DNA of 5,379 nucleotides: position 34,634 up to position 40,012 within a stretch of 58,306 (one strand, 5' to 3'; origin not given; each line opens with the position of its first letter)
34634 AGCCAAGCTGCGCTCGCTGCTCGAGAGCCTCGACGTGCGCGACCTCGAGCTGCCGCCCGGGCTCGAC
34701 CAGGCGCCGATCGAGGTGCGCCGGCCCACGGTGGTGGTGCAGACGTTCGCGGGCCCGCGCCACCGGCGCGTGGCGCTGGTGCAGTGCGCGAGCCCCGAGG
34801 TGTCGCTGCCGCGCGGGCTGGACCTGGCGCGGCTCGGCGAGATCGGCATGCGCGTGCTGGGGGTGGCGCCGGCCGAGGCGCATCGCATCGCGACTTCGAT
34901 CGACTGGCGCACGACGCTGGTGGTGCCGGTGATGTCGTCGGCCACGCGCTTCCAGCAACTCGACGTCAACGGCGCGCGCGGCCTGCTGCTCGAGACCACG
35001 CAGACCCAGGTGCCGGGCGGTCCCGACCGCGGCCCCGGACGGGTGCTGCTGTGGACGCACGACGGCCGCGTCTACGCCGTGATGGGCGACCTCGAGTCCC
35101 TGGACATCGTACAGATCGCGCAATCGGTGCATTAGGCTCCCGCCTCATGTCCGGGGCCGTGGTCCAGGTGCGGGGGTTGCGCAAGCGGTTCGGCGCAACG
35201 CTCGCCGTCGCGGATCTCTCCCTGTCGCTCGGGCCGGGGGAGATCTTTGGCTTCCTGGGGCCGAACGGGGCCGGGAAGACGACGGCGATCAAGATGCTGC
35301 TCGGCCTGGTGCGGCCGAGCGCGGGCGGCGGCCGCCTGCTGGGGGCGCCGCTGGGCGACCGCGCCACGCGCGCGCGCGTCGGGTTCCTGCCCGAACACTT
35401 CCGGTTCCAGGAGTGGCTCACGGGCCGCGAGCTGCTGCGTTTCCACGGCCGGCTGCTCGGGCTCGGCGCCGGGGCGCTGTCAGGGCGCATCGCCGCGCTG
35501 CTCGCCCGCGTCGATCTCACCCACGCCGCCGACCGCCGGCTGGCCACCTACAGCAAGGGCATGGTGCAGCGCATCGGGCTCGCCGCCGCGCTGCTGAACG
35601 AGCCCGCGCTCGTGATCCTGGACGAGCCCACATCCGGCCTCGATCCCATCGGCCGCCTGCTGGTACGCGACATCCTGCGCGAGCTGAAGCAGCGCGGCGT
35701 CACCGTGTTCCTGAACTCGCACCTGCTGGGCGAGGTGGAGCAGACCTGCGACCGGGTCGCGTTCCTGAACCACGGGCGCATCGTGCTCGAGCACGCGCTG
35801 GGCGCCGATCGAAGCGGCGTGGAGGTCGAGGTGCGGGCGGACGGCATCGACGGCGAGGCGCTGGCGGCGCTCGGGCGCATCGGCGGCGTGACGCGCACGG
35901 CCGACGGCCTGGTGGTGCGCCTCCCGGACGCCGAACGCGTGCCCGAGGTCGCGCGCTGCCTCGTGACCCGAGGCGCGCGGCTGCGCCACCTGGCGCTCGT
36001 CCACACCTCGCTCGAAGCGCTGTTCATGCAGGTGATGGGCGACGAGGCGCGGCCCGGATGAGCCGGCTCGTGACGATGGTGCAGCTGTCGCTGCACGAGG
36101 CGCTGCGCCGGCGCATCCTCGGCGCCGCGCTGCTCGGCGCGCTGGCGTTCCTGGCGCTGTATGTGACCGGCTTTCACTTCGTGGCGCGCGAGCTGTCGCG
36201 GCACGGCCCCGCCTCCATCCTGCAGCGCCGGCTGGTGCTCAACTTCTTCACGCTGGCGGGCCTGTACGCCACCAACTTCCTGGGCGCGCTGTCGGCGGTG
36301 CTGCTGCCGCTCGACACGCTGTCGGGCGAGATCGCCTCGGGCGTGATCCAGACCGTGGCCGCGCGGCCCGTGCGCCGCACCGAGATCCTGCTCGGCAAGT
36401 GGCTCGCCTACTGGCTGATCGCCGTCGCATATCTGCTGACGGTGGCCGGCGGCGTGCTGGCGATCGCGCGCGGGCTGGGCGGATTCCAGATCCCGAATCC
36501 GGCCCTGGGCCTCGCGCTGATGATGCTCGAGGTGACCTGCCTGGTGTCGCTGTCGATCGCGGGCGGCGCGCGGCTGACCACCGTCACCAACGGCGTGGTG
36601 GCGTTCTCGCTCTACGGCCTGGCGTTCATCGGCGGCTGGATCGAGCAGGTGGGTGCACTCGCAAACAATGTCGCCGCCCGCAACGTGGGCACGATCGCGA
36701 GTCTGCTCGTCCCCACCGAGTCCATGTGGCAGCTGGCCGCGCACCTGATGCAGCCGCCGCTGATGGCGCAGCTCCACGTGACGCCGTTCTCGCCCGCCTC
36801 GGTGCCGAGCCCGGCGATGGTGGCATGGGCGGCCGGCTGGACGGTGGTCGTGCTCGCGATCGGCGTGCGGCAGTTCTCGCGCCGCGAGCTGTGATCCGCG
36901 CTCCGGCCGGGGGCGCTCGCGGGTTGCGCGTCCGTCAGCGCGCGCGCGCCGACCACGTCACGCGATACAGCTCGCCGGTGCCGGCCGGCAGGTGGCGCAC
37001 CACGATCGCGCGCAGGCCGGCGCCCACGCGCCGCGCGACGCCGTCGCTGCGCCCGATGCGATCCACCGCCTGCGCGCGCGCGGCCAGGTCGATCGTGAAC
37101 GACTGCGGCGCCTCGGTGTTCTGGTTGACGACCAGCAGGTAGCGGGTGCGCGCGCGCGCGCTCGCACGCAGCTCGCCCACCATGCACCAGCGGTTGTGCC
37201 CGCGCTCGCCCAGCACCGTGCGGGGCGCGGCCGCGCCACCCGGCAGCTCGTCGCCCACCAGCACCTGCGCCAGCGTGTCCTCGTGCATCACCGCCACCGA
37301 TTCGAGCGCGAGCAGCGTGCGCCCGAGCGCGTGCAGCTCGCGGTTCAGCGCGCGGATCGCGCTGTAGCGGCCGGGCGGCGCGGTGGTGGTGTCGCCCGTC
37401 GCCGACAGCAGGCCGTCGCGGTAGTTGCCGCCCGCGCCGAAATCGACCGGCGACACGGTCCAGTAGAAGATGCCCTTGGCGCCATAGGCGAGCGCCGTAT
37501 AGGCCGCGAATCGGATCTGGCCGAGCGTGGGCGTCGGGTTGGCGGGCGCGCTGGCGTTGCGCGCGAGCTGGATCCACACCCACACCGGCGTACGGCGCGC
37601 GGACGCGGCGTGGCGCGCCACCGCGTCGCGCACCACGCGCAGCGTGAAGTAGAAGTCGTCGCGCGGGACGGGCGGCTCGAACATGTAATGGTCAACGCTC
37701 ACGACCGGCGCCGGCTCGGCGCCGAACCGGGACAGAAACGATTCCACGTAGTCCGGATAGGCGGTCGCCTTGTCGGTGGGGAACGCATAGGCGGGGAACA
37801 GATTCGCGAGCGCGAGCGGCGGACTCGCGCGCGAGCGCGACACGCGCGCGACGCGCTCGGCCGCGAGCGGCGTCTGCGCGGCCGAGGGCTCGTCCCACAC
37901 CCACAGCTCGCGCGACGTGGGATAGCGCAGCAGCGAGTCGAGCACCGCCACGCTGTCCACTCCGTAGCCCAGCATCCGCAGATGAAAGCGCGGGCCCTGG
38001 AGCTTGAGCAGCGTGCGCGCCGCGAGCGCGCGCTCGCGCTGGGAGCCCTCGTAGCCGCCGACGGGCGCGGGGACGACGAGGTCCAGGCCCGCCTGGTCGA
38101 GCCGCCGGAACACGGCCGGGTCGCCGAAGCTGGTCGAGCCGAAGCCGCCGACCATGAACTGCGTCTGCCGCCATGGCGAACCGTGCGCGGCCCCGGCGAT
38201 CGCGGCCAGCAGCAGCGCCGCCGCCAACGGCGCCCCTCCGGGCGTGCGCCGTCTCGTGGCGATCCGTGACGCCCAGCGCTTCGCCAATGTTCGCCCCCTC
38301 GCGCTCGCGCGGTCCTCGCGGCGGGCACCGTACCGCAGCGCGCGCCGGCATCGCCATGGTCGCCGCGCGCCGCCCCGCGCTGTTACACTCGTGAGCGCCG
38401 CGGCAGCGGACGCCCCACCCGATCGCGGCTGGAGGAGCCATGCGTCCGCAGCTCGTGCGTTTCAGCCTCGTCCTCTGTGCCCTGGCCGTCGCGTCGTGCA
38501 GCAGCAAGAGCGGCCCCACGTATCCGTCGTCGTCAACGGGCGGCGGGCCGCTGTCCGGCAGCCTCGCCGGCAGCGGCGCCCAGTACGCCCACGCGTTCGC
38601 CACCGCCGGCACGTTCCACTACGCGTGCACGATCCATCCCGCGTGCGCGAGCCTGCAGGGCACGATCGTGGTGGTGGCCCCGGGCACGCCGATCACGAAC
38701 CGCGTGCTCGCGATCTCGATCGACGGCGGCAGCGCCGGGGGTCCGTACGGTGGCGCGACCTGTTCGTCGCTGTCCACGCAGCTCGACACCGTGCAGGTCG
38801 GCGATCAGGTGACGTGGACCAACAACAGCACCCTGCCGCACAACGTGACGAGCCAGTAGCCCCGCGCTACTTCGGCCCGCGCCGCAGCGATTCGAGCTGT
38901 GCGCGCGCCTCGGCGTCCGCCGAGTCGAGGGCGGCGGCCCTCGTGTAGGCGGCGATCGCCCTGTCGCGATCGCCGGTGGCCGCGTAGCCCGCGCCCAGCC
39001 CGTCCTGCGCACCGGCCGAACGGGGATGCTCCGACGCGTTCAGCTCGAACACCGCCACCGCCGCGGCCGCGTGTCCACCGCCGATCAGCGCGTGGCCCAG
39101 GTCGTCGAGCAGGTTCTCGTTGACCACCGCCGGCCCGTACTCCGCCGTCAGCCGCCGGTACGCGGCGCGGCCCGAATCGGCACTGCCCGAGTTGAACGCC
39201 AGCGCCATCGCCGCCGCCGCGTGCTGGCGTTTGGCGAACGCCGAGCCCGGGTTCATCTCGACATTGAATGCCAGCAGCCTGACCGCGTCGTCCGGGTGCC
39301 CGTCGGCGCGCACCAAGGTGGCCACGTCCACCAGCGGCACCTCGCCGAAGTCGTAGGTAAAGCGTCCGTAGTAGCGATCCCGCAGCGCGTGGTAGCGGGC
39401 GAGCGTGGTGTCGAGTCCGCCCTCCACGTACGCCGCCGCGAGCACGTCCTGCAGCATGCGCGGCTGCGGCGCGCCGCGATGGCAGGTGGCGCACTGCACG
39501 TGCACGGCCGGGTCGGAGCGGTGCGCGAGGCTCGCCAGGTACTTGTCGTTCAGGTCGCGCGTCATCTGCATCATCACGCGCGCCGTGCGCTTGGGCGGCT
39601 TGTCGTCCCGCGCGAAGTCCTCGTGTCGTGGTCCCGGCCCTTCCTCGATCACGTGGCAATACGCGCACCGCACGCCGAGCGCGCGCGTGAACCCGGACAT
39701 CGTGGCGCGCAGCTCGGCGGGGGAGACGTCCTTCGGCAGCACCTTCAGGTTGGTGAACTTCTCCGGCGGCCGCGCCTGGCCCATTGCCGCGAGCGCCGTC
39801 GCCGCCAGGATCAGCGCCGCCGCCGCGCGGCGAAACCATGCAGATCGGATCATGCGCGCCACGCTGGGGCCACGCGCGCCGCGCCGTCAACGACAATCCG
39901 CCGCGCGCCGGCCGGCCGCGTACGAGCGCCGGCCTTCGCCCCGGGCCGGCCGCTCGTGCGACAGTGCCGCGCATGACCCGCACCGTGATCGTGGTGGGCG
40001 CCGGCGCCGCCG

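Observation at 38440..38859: Circularly permuted cupredoxin lipoprotein with a remodelled copper site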

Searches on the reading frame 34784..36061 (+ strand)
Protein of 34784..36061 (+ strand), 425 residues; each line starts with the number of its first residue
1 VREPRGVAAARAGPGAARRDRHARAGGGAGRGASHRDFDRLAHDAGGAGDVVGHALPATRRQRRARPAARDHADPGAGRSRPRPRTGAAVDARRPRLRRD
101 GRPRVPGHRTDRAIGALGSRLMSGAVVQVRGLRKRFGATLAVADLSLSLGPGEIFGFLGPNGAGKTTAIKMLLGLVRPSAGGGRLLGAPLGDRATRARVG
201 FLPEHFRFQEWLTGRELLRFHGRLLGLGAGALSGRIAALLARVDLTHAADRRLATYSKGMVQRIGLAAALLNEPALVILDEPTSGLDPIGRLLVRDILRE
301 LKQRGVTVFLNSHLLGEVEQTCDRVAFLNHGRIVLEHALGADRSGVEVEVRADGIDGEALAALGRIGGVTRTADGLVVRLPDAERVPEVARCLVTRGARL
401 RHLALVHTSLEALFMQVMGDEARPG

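Call 12: search_protein_families(library=pfam, proteins=[window:34784-36061:+], max_evalue=0.01)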
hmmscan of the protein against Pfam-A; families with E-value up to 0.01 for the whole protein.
window:34784-36061:+ (425 aa): 3 families
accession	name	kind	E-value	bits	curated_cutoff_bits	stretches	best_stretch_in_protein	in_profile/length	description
PF00005.33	ABC_tran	-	3.9e-28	99.2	25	1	143-284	2-137/137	ABC transporter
PF13304.12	AAA_21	-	4e-12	47.2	27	1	246-316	228-301/304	AAA domain, putative AbiEii toxin, Type IV TA system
PF13732.12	DrrA1-3_C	-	0.00072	20.7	27.4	1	348-417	15-80/81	ATP-binding protein DrrA1-3-like, C-terminal domain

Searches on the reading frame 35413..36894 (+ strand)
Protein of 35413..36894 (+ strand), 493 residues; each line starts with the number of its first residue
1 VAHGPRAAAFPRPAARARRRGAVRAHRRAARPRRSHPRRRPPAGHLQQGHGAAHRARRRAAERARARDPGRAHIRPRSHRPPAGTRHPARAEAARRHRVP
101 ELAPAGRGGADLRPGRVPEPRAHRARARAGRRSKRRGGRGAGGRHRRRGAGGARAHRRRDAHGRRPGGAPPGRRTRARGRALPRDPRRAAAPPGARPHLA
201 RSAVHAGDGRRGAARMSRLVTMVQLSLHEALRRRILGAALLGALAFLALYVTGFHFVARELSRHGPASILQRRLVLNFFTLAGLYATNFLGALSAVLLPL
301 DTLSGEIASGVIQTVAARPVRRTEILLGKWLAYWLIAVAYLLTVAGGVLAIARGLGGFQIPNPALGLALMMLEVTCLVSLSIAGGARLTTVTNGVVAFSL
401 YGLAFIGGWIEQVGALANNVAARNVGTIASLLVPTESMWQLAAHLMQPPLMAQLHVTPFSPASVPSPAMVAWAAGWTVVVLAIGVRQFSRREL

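Call 12: search_protein_families(library=pfam, proteins=[window:35413-36894:+], max_evalue=0.01)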
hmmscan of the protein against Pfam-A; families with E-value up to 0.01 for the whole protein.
window:35413-36894:+ (493 aa): 2 families
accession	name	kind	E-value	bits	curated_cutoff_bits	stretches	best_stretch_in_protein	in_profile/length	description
PF12679.13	ABC2_membrane_2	-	6.3e-11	42.5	27.2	1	286-493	73-283/283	ABC-2 family transporter protein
PF12730.13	ABC2_membrane_4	-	0.0031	18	27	1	234-393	13-163/179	ABC-2 family transporter protein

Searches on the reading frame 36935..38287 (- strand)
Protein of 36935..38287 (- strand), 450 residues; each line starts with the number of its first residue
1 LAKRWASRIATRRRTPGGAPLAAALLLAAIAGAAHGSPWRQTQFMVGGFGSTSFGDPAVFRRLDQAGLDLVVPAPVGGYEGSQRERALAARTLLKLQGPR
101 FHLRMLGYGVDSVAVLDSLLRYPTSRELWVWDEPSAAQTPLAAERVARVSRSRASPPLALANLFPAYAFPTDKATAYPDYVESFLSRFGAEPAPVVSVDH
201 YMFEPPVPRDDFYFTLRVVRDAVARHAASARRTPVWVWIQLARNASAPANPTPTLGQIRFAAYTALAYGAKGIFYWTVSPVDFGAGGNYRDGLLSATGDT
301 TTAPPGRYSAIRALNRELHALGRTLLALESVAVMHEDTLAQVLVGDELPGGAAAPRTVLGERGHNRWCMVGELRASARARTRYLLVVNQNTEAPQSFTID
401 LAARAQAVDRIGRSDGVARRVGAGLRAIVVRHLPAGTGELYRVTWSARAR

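Call 12: search_protein_families(library=pfam, proteins=[window:36935-38287:-], max_evalue=0.01)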
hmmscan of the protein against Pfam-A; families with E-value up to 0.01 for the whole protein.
window:36935-38287:- (450 aa): 1 family
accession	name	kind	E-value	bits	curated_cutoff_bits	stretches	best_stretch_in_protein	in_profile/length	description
PF02449.21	Glyco_hydro_42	-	0.0072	16.2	21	1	195-302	256-360/376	Beta-galactosidase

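Call 48: search_protein_families(library=ncbifam, proteins=[window:36935-38287:-], max_evalue=0.001)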
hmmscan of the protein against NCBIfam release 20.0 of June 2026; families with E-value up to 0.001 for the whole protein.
window:36935-38287:- (450 aa): 0 families

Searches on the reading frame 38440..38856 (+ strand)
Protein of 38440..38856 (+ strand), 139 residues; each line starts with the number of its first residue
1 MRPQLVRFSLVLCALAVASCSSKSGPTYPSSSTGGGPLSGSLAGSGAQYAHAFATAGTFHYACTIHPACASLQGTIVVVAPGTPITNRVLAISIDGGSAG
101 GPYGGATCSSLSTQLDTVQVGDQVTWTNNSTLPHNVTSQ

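Call 4: search_protein_families(library=pfam, proteins=[window:38440-38856:+], max_evalue=10)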
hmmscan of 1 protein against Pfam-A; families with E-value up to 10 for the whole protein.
window:38440-38856:+ (139 aa): 1 family
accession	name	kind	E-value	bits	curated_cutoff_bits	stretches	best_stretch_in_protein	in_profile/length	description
PF00127.26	Copper-bind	-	2.8e-07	31.3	21.2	2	41-78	62-98/99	Copper binding proteins, plastocyanin/azurin family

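Call 5: search_protein_families(library=ncbifam, proteins=[window:38440-38856:+], max_evalue=10)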
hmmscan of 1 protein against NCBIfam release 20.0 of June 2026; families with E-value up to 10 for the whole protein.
window:38440-38856:+ (139 aa): 4 families
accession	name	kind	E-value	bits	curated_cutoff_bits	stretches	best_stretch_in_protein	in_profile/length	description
TIGR02657.1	amicyanin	equivalog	4.3e-10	39.8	110.2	2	117-137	14-34/83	amicyanin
TIGR02656.1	cyanin_plasto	equivalog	3.6e-08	33.7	87.85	2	117-136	20-39/99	plastocyanin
TIGR03102.1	halo_cynanin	subfamily_domain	5.8e-05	23.1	93.8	1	32-78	67-114/115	halocyanin domain-containing protein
NF050142.1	PG1828_fam_lipo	equivalog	0.17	12.7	50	1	5-26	4-25/59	PG1828 family lipoprotein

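Call 24: search_protein_families(library=pfam, proteins=[window:38440-38856:+], max_evalue=1)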
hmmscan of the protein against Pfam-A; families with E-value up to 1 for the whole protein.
seq(139 aa): 1 family
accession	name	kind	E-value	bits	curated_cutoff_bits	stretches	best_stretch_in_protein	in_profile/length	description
PF00127.26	Copper-bind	-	2.8e-07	31.3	21.2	2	41-78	62-98/99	Copper binding proteins, plastocyanin/azurin family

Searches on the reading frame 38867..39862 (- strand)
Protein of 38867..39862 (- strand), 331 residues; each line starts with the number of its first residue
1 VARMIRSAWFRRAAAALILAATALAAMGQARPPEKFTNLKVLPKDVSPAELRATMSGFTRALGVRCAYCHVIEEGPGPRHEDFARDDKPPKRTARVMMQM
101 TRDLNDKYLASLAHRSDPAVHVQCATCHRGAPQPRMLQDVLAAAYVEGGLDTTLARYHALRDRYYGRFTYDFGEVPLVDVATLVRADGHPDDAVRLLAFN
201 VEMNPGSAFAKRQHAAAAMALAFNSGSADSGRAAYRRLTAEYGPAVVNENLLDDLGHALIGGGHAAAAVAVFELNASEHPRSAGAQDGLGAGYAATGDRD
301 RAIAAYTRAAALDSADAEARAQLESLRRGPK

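Call 12: search_protein_families(library=pfam, proteins=[window:38867-39862:-], max_evalue=0.01)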
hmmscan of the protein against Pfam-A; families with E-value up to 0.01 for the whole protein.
window:38867-39862:- (331 aa): 4 families
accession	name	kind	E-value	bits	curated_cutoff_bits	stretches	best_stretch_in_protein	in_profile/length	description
PF02276.23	CytoC_RC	-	4.3e-12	46.5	22.4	1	14-135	31-140/310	Photosynthetic reaction centre cytochrome C subunit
PF13176.12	TPR_7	-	0.00078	19.8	27.9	0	289-316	5-34/36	Tetratricopeptide repeat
PF13442.11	Cytochrome_CBB3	-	0.0022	18.7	27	0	123-145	13-36/68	Cytochrome C oxidase, cbb3-type, subunit III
PF07719.23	TPR_2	-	0.0043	17.5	27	1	285-314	3-32/34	Tetratricopeptide repeat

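Call 48: search_protein_families(library=ncbifam, proteins=[window:38867-39862:-], max_evalue=0.001)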
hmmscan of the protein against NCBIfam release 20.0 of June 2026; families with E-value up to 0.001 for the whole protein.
window:38867-39862:- (331 aa): 4 families
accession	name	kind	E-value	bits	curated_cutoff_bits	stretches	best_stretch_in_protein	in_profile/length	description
NF033196.2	c_type_nonphoto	exception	5.5e-31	106.6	70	1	37-134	1-97/98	c-type cytochrome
NF040706.1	photo_cyt_PufC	equivalog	2.6e-14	53.4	150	1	21-135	38-140/312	photosynthetic reaction center cytochrome PufC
NF043009.1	Cyt554Puf2C_Caul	equivalog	6.7e-11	41.6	800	1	38-133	106-191/416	cytochrome c-554 Puf2C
TIGR02917.1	PEP_TPR_lipo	equivalog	8.8e-05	20.6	312.2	1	238-321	352-435/899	XrtA/PEP-CTERM system TPR-repeat protein PrsT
